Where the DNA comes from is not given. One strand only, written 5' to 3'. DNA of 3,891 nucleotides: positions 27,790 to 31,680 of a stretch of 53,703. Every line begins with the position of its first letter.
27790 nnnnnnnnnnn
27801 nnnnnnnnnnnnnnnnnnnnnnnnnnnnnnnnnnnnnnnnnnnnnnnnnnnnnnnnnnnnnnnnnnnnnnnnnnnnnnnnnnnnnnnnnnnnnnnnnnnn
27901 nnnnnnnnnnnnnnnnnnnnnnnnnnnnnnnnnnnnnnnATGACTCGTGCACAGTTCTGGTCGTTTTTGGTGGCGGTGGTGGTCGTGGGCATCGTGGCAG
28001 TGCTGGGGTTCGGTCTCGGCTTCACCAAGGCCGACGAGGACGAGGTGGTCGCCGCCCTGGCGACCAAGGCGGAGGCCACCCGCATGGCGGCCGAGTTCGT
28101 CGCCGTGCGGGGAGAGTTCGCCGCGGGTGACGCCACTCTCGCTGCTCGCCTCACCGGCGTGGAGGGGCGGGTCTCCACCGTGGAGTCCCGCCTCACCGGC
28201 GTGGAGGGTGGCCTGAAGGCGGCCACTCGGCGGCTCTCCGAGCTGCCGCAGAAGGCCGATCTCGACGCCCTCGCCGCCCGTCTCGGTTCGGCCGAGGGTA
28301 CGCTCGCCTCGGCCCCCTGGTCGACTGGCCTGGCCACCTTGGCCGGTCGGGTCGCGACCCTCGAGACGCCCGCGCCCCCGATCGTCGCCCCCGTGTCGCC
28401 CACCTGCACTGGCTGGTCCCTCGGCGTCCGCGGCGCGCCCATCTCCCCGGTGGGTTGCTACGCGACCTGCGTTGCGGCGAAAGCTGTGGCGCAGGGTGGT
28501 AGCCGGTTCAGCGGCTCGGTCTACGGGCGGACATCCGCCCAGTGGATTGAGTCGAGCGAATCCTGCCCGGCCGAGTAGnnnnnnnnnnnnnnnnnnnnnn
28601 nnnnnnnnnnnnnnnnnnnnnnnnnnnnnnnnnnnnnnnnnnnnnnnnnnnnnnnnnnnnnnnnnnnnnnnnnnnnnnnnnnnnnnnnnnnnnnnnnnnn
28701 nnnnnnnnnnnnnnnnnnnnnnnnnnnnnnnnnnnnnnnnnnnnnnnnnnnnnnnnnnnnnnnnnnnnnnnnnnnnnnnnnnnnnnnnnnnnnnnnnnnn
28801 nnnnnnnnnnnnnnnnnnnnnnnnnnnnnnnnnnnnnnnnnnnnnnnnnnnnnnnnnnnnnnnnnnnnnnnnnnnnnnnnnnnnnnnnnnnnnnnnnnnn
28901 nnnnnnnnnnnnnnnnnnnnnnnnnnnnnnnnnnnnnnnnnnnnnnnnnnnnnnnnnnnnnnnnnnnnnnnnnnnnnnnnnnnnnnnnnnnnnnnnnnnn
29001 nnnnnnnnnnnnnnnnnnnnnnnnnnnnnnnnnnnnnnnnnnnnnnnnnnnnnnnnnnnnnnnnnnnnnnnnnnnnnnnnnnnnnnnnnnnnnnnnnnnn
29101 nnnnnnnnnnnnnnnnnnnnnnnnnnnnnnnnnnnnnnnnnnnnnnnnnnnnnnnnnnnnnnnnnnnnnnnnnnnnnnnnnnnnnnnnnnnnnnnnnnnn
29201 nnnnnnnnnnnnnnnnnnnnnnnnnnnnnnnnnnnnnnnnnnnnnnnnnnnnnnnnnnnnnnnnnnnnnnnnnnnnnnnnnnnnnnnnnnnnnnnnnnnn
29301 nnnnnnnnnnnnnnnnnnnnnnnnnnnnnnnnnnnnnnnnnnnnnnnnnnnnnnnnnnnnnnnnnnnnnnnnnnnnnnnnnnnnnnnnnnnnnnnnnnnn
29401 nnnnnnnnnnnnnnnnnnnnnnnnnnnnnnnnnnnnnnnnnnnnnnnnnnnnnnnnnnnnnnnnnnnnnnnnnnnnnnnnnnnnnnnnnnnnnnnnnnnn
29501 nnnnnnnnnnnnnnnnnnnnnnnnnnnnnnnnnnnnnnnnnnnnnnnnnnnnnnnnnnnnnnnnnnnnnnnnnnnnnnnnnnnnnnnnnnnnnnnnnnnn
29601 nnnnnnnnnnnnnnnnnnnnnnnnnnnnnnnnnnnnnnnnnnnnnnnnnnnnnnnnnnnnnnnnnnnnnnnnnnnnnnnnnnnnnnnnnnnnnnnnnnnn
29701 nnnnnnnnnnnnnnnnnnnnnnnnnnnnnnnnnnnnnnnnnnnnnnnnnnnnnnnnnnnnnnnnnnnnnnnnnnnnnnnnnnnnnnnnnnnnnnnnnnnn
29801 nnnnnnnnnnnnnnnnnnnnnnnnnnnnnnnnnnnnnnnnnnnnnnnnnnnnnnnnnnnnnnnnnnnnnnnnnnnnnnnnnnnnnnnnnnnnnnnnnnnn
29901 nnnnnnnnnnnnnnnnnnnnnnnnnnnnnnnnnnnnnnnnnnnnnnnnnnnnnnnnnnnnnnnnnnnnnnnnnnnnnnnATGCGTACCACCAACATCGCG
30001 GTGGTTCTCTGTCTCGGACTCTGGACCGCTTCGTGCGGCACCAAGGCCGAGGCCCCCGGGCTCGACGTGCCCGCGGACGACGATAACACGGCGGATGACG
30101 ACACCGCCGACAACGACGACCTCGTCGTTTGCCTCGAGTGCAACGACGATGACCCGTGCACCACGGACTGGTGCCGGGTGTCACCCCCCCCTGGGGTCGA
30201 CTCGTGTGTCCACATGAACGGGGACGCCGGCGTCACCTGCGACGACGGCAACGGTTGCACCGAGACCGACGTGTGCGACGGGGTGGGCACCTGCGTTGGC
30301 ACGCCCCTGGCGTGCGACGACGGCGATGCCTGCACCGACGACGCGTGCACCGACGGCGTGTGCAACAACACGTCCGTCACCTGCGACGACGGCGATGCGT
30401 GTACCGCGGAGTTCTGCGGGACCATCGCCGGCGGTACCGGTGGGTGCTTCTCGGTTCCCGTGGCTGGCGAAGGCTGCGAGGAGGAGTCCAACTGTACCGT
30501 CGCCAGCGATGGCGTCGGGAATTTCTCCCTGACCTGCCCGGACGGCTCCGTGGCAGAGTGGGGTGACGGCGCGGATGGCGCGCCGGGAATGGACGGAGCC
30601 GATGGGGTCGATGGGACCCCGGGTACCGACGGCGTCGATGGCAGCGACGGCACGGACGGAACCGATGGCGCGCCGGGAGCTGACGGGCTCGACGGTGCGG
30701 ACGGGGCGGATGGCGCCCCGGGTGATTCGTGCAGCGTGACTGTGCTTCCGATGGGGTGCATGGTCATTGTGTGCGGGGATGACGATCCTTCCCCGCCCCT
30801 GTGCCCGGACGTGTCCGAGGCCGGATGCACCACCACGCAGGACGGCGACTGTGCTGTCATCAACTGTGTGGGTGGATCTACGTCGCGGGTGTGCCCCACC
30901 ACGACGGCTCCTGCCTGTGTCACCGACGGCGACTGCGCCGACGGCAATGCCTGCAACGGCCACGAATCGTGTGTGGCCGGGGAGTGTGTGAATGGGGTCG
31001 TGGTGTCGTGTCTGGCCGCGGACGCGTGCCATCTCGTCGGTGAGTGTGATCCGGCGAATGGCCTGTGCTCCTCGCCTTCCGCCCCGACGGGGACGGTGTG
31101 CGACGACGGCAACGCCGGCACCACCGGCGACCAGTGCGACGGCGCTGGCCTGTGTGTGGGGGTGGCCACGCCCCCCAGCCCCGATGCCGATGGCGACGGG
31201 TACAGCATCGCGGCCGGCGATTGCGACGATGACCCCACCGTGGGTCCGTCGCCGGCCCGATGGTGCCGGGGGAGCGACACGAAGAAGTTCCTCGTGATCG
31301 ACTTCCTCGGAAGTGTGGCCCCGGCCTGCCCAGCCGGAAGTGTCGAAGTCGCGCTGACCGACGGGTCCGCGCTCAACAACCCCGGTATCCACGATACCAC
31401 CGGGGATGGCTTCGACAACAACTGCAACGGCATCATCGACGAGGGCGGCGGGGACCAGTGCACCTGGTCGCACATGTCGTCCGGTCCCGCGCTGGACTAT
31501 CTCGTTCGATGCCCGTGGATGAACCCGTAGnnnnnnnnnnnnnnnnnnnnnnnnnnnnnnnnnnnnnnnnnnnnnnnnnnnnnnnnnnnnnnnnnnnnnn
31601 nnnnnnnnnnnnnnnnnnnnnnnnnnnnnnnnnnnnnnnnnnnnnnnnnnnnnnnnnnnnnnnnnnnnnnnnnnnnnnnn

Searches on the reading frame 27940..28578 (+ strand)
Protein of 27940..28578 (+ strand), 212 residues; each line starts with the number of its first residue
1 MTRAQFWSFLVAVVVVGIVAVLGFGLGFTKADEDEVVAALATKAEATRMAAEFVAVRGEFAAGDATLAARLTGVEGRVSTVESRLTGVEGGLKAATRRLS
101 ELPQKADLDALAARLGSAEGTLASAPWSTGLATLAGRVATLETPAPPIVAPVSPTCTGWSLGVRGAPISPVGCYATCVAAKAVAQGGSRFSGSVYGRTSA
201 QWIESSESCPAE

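Call 25: search_protein_families(library=pfam, proteins=[window:27940-28578:+], max_evalue=0.1)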
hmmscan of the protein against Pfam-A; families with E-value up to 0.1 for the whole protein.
window:27940-28578:+ (212 aa): 2 families
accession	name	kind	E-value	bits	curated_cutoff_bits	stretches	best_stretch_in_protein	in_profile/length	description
PF23991.1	DUF7310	-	0.005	17.7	40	1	63-99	24-60/83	Coiled-coil region of unknown function (DUF7310)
PF10805.13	DUF2730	-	0.016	15.8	24.9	0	5-88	5-89/102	Protein of unknown function (DUF2730)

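Call 103: search_dna_similar(query=window:27940-28578:+, collection=phages, mode=protein, max_evalue=0.001, max_rows=8)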
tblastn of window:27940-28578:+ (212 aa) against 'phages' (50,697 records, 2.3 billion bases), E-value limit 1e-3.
No match.

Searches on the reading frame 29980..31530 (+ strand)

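Call 25: search_protein_families(library=pfam, proteins=[window:29980-31530:+], max_evalue=0.1)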
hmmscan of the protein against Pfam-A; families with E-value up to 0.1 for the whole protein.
window:29980-31530:+ (516 aa): 1 family
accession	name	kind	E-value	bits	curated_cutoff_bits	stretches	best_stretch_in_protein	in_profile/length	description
PF01391.23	Collagen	-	3.1e-08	33.7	27.2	1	197-249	4-56/60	Collagen triple helix repeat (20 copies)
